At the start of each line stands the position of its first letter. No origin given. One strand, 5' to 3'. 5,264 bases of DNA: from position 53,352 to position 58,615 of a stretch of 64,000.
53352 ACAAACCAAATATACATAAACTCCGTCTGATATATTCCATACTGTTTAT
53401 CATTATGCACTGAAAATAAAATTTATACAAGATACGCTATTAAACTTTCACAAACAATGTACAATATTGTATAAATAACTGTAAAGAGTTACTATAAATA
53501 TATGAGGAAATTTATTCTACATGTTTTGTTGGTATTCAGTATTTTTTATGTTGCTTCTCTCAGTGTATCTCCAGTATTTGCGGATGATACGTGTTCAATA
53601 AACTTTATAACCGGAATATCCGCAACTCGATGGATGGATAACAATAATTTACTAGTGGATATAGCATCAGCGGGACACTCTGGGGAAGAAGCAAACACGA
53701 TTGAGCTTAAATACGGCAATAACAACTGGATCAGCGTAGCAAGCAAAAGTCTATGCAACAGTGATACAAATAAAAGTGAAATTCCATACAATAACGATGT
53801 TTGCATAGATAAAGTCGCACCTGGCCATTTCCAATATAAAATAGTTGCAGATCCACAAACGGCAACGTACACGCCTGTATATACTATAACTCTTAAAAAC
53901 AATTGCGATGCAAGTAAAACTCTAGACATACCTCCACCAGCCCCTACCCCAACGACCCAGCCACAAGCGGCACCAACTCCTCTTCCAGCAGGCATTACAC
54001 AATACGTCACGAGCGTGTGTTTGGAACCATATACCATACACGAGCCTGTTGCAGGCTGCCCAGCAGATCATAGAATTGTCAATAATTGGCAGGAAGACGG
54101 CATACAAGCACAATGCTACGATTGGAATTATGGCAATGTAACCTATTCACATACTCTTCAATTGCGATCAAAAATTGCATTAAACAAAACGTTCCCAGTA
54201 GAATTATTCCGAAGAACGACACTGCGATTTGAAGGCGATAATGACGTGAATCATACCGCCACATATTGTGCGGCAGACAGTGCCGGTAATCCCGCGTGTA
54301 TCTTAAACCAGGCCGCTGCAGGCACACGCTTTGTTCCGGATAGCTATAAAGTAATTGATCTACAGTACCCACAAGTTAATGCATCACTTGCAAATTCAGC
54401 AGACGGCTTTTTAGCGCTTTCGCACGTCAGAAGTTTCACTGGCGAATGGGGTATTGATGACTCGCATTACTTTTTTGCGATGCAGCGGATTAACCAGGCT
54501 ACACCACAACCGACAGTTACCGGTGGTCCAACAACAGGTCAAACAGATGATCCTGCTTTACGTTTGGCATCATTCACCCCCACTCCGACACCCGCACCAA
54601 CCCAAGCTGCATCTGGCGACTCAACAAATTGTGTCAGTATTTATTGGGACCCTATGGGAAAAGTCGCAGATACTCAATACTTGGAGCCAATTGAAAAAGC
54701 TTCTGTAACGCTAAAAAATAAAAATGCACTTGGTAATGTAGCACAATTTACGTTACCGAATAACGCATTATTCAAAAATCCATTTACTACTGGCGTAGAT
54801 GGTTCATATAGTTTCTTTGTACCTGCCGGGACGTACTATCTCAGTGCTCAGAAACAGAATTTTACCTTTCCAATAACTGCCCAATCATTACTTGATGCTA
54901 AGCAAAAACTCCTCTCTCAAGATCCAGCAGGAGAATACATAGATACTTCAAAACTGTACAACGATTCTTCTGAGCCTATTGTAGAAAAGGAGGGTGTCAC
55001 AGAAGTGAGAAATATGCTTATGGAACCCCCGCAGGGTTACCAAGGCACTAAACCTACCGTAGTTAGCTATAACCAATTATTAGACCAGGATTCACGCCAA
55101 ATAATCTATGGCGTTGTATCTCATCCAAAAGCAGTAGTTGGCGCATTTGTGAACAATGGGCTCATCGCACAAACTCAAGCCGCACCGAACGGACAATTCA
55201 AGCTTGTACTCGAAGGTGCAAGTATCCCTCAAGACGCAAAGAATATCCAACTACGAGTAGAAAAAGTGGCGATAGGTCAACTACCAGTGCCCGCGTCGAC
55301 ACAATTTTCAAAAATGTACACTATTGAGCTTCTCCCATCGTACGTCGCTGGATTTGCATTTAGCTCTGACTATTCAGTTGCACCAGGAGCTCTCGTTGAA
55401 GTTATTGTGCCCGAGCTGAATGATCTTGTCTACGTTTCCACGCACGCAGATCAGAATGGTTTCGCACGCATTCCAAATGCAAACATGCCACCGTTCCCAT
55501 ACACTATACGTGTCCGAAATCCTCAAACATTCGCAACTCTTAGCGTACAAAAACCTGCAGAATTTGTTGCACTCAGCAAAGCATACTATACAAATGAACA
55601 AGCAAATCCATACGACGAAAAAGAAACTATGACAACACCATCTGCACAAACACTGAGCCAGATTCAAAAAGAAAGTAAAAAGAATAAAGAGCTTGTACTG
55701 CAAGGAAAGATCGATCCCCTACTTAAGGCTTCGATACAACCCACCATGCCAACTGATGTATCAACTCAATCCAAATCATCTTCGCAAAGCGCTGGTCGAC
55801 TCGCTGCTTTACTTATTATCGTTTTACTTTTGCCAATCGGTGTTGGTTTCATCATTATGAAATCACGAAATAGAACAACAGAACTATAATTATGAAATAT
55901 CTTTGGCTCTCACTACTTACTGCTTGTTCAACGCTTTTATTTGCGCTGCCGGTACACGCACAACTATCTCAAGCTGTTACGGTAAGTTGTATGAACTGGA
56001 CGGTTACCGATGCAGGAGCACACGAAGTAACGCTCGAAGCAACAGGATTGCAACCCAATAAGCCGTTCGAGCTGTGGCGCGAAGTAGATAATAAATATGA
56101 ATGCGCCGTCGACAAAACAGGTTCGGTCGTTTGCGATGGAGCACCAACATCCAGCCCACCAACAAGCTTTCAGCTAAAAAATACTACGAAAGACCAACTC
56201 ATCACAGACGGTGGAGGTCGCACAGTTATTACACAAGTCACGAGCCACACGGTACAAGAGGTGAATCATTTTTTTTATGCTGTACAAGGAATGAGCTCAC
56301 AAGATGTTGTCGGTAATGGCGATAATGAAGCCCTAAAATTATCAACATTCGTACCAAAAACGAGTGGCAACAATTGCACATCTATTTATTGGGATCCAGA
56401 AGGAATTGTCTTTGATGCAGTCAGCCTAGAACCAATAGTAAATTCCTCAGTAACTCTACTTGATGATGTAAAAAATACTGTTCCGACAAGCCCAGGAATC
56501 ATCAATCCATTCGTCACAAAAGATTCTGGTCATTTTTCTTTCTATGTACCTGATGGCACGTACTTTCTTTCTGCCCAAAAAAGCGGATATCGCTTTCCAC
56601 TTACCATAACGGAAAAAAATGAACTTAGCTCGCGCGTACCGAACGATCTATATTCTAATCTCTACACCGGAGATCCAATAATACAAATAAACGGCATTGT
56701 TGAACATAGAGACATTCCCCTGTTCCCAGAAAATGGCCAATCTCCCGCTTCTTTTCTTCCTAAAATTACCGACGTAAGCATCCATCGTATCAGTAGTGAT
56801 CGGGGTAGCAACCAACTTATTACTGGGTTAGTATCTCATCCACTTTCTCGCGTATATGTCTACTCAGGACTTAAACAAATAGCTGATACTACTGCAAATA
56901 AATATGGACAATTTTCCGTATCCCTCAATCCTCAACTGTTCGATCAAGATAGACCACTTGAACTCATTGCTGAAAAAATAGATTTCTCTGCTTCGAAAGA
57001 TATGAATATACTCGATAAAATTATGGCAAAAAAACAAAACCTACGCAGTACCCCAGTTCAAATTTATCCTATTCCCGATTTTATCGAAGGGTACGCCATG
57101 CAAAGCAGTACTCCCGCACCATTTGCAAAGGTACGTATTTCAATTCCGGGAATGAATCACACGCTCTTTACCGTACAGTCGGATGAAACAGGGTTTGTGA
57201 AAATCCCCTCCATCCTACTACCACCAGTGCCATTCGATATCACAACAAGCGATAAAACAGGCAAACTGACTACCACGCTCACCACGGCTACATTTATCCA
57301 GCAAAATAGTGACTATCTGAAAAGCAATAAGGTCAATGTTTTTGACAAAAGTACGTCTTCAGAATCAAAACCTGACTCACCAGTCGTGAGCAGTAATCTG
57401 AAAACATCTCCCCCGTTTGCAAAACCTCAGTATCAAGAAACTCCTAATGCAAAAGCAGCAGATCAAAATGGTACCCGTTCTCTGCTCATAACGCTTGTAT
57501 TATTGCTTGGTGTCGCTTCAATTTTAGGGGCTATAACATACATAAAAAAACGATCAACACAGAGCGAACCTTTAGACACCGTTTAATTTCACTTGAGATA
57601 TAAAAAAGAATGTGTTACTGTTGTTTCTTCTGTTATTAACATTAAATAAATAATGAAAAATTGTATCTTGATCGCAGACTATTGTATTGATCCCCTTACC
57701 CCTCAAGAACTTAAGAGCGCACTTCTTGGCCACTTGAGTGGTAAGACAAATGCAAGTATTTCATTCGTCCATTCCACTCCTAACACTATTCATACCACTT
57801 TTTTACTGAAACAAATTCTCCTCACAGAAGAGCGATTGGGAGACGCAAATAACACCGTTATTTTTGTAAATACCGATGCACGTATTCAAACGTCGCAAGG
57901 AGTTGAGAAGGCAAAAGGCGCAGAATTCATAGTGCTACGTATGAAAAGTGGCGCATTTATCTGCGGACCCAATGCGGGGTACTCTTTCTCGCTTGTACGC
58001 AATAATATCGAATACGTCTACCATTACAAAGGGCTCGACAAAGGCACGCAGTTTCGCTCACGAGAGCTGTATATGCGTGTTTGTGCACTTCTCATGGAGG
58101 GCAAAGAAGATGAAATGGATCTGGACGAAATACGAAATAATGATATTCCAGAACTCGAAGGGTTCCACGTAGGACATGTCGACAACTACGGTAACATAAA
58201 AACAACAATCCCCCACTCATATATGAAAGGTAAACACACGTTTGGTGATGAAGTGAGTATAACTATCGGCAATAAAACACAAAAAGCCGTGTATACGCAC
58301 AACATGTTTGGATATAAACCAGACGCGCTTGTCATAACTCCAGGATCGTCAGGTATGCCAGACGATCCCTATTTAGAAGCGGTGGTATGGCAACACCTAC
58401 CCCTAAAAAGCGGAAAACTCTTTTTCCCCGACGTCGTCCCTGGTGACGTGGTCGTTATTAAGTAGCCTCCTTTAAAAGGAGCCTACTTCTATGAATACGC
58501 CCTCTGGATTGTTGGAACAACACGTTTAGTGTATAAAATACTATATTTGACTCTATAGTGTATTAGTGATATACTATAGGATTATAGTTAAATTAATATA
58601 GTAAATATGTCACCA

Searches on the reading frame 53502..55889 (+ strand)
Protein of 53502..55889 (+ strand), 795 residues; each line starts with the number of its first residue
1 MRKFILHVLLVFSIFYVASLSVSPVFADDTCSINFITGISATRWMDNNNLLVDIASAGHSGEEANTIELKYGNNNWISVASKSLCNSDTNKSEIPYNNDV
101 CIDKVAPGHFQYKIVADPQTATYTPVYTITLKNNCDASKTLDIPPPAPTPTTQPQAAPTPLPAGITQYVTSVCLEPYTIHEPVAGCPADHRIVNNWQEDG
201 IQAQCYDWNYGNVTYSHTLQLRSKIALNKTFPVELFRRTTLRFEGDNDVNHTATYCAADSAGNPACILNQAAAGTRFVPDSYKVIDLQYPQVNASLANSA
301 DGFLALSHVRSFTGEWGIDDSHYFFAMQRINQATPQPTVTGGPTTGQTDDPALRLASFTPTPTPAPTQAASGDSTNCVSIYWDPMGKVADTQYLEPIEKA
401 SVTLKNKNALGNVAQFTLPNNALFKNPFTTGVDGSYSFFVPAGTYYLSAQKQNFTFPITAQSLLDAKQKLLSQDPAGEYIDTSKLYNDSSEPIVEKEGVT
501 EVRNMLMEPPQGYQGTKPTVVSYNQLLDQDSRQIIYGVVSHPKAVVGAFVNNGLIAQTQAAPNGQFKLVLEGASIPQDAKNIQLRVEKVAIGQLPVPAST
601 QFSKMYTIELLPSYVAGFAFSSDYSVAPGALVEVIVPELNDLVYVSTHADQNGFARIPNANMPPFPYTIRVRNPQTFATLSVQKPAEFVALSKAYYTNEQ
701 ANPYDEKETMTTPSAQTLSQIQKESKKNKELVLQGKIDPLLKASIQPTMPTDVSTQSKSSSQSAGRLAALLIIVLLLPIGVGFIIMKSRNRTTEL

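Call 5: search_protein_families(library=pfam, proteins=[window:53502-55889:+], max_evalue=1)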
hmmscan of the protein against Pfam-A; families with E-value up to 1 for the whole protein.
window:53502-55889:+ (795 aa): 2 families
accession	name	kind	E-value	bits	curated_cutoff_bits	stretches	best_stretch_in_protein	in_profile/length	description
PF13620.12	CarboxypepD_reg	-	6.2e-08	33.3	32.3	1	386-454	4-59/82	Carboxypeptidase regulatory-like domain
PF09911.14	DUF2140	-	0.1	12.5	34.3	1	581-615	111-145/187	Uncharacterized protein conserved in bacteria (DUF2140)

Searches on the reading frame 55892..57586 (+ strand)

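Call 5: search_protein_families(library=pfam, proteins=[window:55892-57586:+], max_evalue=1)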
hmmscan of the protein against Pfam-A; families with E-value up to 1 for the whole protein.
window:55892-57586:+ (564 aa): 2 families
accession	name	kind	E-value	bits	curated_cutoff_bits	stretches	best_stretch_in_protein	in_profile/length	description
PF09430.16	EMC7_beta-sandw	-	0.042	14.5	26.6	1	208-236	24-53/122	ER membrane protein complex subunit 7, beta-sandwich domain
PF17936.7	Big_6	-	0.068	13.9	27.6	1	309-349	16-56/83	Bacterial Ig domain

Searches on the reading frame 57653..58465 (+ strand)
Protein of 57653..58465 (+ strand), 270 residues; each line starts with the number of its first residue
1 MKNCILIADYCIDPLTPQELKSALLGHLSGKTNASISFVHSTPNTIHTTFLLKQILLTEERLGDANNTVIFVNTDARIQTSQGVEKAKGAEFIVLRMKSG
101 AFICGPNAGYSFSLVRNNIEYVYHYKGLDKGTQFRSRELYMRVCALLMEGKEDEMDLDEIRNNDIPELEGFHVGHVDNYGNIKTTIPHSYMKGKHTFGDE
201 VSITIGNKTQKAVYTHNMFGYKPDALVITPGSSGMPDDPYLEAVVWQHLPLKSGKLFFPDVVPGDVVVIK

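Call 5: search_protein_families(library=pfam, proteins=[window:57653-58465:+], max_evalue=1)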
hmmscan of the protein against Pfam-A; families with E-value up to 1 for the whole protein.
window:57653-58465:+ (270 aa): 2 families
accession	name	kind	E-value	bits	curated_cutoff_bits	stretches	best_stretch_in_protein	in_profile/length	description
PF20257.3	SAM_HAT_C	-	1.6e-05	25.6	25.5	1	173-235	3-61/84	SAM hydroxide adenosyltransferase C-terminal domain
PF19405.4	DUF5978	-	0.022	15.1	25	1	156-188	39-71/73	Family of unknown function (DUF5978)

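Call 6: search_protein_families(library=ncbifam, proteins=[window:57653-58465:+], max_evalue=1)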
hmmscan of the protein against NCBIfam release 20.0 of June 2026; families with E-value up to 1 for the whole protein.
window:57653-58465:+ (270 aa): 2 families
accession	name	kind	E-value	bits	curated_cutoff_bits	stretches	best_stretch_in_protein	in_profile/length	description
NF000237.1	MECA_PBP2A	equivalog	0.019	13.2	750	1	157-217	283-340/668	PBP2a family beta-lactam-resistant peptidoglycan transpeptidase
NF000409.1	MECA_pure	exception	0.038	12.5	1490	1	158-218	284-341/668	PBP2a family beta-lactam-resistant peptidoglycan transpeptidase MecA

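Call 87: search_protein_families(library=ncbifam, proteins=[window:57653-58465:+], max_evalue=0.001)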
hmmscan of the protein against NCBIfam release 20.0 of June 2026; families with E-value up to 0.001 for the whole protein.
window:57653-58465:+ (270 aa): 0 families
